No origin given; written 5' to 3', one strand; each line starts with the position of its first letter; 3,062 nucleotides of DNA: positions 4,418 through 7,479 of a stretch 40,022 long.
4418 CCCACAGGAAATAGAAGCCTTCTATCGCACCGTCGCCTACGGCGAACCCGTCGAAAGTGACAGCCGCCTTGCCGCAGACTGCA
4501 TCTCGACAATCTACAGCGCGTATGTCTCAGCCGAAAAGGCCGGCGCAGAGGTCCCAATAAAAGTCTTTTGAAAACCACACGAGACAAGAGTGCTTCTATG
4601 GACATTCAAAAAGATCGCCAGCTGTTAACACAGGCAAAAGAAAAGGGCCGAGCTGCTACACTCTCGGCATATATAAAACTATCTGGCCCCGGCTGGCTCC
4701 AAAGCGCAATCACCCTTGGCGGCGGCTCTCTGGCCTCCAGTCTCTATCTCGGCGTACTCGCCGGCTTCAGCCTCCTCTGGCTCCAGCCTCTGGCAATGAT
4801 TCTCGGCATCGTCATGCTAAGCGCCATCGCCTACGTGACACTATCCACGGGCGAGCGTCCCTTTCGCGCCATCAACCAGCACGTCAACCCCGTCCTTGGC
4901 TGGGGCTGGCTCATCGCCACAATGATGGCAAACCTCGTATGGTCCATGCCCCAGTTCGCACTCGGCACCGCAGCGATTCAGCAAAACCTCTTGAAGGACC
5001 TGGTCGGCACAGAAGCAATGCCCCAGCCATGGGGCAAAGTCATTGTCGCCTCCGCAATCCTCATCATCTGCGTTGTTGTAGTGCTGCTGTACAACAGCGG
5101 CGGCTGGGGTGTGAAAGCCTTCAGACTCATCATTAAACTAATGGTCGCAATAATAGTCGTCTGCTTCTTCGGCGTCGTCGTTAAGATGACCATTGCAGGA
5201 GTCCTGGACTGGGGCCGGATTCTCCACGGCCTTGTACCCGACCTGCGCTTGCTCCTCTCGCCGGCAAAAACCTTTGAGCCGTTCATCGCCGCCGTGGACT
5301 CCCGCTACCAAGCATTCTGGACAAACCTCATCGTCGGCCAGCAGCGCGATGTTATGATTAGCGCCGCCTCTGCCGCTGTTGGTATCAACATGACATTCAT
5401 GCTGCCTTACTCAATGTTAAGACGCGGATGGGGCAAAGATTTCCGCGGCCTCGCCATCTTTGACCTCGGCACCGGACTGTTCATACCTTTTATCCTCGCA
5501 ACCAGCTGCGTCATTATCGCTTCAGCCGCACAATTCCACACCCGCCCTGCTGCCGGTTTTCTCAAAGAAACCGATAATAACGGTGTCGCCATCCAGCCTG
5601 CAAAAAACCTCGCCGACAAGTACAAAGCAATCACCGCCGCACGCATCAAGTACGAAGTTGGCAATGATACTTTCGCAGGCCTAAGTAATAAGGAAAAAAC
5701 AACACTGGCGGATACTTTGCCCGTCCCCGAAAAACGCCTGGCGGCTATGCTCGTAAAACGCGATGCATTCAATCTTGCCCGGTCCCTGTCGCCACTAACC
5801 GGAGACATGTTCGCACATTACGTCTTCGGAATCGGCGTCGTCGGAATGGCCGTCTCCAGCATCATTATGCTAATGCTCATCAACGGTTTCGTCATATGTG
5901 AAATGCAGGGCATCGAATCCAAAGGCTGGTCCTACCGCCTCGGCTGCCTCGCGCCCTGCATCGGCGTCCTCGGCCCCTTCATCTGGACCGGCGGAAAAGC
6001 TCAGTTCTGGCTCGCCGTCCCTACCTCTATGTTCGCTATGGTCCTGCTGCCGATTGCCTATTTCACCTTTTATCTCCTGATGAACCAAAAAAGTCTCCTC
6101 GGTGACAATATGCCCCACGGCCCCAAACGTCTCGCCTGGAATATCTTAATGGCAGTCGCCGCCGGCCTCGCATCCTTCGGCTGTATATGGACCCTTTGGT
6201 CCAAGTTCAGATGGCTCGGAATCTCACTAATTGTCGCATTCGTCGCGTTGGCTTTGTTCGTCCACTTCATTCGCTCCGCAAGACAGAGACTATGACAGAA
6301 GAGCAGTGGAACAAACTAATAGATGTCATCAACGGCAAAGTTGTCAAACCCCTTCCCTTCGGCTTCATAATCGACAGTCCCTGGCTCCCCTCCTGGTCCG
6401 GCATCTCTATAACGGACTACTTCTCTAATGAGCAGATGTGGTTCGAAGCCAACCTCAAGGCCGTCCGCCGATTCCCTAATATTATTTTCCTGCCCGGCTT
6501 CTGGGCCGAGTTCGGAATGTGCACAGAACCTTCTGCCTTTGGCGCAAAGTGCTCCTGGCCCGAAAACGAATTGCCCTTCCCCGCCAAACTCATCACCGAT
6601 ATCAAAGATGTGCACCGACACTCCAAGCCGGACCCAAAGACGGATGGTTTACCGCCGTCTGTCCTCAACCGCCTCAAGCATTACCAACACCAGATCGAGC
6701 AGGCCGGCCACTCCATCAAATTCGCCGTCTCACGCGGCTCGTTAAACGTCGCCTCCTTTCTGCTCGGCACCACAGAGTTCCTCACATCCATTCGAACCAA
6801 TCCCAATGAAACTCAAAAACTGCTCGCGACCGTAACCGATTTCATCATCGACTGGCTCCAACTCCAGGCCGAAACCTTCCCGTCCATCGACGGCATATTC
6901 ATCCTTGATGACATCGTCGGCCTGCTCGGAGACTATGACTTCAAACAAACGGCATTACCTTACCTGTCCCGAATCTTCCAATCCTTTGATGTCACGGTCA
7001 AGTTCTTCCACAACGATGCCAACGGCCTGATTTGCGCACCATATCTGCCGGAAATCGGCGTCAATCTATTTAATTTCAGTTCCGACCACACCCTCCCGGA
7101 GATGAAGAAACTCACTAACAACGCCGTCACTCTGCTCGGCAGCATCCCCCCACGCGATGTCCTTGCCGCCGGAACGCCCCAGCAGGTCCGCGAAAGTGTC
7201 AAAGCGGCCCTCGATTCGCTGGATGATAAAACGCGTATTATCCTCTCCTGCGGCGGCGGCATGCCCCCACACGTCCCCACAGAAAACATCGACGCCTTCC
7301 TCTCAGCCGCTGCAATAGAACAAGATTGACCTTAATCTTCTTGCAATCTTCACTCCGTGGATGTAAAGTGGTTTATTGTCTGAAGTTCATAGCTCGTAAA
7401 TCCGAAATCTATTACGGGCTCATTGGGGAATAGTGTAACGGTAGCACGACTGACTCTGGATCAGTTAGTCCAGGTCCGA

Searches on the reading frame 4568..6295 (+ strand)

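Call 71: search_protein_families(library=pfam, proteins=[window:4568-6295:+], max_evalue=0.01)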
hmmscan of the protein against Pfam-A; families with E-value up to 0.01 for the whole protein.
window:4568-6295:+ (575 aa): 1 family
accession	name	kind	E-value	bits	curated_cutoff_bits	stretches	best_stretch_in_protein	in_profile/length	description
PF01566.24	Nramp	-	4.3e-21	75.8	29.8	2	399-513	238-352/357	Natural resistance-associated macrophage protein-like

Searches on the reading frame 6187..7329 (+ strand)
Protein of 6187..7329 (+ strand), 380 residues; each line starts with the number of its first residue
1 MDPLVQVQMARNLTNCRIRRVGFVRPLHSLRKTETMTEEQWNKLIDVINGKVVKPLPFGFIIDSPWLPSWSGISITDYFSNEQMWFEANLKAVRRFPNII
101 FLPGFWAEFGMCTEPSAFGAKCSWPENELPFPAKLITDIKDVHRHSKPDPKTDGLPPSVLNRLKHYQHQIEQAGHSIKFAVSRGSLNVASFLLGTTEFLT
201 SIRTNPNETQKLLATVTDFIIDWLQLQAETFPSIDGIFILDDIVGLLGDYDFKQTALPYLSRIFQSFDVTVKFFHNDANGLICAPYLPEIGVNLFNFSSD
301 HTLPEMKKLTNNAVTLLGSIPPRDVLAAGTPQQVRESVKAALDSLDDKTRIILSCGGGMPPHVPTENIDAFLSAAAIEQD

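Call 11: search_protein_families(library=pfam, proteins=[window:6187-7329:+], max_evalue=0.01)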
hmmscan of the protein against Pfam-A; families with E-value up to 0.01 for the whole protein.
window:6187-7329:+ (380 aa): 1 family
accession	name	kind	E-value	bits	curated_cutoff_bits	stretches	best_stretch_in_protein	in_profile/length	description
PF01208.23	URO-D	-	9.3e-37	127.3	23.9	1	71-375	38-343/346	Uroporphyrinogen decarboxylase (URO-D)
